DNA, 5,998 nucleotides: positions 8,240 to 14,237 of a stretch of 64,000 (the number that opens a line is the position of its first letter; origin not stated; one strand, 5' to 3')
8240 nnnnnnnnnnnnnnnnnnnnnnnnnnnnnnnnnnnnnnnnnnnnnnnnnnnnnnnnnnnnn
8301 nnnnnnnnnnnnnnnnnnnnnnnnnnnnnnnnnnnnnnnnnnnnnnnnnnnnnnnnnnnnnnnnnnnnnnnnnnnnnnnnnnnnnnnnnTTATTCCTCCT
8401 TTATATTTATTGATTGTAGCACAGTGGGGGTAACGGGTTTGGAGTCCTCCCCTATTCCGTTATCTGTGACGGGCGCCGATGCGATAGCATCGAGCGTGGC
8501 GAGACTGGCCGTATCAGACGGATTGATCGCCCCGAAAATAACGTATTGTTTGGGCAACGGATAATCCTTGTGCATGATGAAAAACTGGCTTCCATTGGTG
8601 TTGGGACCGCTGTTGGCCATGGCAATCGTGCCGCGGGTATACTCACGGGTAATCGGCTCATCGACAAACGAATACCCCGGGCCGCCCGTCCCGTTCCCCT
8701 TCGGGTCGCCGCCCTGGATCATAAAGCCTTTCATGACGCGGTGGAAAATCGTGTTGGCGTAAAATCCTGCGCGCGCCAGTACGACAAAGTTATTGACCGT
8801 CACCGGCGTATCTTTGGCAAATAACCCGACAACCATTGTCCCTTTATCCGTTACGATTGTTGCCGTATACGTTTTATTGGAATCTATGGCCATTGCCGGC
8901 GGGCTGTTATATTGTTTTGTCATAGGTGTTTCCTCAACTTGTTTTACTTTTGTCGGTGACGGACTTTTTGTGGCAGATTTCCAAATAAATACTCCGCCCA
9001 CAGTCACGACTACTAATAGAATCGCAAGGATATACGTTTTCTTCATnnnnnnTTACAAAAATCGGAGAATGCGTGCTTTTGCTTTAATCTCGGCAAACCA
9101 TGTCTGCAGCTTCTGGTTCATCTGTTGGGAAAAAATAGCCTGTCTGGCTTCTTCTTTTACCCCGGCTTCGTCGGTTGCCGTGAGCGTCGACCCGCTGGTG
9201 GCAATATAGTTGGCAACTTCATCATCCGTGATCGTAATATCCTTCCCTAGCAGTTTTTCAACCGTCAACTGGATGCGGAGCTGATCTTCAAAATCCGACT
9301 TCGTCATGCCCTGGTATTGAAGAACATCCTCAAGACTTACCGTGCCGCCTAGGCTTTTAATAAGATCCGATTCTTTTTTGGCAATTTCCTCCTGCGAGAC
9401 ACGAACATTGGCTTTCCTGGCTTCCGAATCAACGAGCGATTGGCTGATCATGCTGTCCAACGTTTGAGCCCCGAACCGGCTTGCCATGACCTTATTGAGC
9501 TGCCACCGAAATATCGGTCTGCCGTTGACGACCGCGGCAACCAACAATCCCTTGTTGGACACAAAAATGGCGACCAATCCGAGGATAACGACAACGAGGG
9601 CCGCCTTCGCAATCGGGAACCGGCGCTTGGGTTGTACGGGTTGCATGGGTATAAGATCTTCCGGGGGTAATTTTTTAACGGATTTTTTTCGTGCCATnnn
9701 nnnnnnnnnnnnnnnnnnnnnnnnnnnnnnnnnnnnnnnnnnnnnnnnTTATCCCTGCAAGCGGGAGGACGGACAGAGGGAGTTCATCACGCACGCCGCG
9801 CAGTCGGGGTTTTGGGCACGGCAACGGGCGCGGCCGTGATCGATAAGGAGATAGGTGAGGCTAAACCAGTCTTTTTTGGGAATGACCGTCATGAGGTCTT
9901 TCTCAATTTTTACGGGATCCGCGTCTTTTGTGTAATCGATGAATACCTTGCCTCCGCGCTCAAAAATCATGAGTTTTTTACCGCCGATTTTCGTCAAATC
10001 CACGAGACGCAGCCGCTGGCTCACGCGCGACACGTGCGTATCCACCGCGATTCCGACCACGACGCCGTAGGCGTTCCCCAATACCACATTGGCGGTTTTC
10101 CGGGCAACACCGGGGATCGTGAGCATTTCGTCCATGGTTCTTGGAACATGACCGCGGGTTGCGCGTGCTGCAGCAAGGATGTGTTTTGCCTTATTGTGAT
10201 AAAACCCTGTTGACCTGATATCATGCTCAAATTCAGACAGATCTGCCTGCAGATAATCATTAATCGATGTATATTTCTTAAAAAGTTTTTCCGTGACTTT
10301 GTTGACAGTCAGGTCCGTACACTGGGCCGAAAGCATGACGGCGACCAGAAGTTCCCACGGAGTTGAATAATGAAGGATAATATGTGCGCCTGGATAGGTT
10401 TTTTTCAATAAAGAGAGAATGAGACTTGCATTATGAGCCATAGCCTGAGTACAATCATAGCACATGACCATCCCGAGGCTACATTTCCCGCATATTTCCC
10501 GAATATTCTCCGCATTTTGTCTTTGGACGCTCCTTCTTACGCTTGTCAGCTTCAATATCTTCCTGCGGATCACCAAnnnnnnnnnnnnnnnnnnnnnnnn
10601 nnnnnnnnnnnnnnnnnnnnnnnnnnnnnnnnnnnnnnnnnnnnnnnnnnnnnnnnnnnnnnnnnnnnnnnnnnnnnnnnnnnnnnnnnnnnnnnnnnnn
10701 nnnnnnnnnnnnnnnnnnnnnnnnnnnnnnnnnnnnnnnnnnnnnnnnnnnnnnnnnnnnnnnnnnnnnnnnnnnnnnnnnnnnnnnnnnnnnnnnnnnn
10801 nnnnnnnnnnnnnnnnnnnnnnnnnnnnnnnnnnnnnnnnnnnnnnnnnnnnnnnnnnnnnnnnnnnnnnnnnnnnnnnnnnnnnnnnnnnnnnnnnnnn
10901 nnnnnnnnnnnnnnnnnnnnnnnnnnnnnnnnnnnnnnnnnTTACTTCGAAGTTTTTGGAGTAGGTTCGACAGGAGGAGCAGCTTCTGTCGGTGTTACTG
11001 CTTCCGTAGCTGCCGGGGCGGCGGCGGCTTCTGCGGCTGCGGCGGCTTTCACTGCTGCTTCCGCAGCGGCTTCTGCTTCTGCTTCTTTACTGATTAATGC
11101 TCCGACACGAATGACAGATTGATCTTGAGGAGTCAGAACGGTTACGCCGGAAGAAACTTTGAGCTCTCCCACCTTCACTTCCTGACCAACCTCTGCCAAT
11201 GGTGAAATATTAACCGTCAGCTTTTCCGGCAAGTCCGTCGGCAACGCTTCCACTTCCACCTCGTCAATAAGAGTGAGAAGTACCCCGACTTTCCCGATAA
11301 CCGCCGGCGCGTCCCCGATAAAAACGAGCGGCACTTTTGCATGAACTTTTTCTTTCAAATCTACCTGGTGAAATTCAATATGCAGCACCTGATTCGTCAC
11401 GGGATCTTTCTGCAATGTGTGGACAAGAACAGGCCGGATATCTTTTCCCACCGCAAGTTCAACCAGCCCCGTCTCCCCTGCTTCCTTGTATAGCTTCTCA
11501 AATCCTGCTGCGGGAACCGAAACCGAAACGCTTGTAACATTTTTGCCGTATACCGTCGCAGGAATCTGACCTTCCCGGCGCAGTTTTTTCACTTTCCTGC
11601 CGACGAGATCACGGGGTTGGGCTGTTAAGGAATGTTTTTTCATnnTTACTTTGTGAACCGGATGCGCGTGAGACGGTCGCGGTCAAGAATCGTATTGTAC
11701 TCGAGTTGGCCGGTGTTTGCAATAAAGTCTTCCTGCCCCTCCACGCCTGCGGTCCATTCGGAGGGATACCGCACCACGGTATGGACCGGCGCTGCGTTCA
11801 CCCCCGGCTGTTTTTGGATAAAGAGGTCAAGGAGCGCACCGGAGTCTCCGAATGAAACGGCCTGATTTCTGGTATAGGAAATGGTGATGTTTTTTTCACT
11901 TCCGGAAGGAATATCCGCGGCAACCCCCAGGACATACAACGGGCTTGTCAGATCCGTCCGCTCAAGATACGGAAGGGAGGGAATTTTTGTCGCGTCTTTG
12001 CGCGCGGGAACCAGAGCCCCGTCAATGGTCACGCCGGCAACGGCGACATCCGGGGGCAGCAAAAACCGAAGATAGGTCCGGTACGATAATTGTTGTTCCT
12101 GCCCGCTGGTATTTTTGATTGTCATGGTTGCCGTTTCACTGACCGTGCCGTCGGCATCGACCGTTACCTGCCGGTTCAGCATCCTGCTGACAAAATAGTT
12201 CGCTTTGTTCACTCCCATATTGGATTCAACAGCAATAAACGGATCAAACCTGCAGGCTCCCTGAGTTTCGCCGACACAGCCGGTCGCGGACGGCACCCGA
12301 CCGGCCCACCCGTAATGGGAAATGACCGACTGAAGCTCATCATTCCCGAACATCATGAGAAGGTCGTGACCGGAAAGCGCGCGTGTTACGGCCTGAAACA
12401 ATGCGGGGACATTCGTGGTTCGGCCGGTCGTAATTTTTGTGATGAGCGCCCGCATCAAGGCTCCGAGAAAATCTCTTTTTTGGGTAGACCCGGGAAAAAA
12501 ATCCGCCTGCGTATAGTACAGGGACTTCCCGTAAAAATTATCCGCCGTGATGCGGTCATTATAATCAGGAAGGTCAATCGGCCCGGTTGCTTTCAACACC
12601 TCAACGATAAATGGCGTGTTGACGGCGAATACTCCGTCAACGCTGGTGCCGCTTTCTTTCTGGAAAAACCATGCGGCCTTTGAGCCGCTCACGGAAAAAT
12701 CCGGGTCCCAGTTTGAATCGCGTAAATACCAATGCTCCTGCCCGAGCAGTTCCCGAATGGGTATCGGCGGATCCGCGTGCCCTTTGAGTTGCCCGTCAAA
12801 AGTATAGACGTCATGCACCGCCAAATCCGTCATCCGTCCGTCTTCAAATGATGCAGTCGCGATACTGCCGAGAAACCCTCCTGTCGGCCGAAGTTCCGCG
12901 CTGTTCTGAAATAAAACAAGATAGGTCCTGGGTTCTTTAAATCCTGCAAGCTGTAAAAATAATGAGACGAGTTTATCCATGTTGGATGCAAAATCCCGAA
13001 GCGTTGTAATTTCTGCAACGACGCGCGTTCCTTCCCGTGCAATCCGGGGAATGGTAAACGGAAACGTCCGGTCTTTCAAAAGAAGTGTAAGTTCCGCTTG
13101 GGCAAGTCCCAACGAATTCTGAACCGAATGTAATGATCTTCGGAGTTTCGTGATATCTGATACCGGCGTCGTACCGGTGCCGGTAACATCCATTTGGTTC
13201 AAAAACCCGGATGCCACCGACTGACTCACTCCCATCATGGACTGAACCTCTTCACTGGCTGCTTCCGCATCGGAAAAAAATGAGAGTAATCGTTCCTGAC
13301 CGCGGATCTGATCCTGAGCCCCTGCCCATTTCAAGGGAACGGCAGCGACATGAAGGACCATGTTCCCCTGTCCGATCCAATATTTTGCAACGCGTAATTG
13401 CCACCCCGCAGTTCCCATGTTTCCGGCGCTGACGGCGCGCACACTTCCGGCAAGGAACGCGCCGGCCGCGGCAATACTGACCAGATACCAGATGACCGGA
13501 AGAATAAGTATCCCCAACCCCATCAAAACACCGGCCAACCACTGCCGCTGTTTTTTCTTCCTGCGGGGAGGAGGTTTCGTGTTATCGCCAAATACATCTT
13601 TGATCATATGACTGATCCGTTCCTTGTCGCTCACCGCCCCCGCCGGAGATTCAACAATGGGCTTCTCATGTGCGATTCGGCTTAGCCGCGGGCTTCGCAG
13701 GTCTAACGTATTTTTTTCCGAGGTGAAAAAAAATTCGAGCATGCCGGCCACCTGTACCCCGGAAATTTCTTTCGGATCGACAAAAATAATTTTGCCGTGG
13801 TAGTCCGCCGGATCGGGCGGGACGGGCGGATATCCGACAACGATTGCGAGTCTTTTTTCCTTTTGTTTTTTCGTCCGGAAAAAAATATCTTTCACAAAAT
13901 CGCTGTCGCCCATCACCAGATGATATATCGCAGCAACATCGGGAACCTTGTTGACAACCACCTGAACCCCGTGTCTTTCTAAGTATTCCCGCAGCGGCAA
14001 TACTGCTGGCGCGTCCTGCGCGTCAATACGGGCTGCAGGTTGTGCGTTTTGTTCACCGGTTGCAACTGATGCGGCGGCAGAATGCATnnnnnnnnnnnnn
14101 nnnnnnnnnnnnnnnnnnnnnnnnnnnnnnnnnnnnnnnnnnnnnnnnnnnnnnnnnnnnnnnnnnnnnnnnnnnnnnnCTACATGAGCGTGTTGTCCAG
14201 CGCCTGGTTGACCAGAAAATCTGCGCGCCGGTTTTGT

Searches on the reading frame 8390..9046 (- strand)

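Call 32: search_protein_families(library=pfam, proteins=[window:8390-9046:-], max_evalue=0.001)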
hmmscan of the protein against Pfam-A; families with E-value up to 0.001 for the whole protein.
window:8390-9046:- (218 aa): 1 family
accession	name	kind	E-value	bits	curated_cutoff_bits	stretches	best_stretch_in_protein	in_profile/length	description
PF00160.26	Pro_isomerase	-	7.2e-36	124.3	21.7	1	63-211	3-155/159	Cyclophilin type peptidyl-prolyl cis-trans isomerase/CLD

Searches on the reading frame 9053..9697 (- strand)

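Call 32: search_protein_families(library=pfam, proteins=[window:9053-9697:-], max_evalue=0.001)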
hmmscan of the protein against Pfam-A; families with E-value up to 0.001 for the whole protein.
window:9053-9697:- (214 aa): 3 families
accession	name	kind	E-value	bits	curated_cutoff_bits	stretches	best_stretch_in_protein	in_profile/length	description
PF13624.11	SurA_N_3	-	2.9e-10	40.7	27.2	1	54-149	41-161/162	SurA-like N-terminal domain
PF13623.11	SurA_N_2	-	0.0006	20.1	28.5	0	72-106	82-116/145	SurA-like N-terminal domain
PF09312.16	SurA_N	-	0.00095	19.8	30.8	0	77-148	44-116/118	SurA N-terminal domain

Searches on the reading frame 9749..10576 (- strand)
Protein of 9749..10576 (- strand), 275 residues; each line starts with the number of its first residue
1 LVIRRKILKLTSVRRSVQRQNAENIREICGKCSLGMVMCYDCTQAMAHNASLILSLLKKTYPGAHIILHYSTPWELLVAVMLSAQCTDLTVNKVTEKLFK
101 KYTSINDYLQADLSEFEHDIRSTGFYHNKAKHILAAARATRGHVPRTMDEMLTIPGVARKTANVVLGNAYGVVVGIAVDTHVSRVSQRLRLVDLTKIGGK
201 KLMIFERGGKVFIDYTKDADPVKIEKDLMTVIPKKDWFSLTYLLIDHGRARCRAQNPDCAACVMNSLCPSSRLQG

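Call 33: search_protein_families(library=pfam, proteins=[window:9749-10576:-], max_evalue=0.001)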
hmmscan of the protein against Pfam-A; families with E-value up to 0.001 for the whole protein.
window:9749-10576:- (275 aa): 2 families
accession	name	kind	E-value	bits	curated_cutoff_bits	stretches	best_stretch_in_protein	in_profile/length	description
PF00730.31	HhH-GPD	-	1.9e-21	76.9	26.2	1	78-193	1-90/108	HhH-GPD superfamily base excision DNA repair protein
PF00633.29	HHH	-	6.4e-05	23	24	1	142-166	4-28/30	Helix-hairpin-helix motif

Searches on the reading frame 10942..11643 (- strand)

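Call 33: search_protein_families(library=pfam, proteins=[window:10942-11643:-], max_evalue=0.001)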
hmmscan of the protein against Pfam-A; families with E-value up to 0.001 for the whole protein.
window:10942-11643:- (233 aa): 2 families
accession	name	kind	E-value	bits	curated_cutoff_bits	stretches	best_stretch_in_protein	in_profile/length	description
PF01386.24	Ribosomal_L25p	-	1.7e-20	73.7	23.6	1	6-91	1-82/82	Ribosomal L25p family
PF14693.11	Ribosomal_TL5_C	-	7e-19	68.4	27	1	99-181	1-81/84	Ribosomal protein TL5, C-terminal domain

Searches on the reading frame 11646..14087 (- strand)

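Call 33: search_protein_families(library=pfam, proteins=[window:11646-14087:-], max_evalue=0.001)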
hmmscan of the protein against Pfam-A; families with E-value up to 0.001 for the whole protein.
window:11646-14087:- (813 aa): 1 family
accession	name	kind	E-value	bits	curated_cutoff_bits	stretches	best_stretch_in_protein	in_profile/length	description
PF13196.11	DUF4012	-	3.7e-27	96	28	1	385-518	2-135/144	Protein of unknown function (DUF4012)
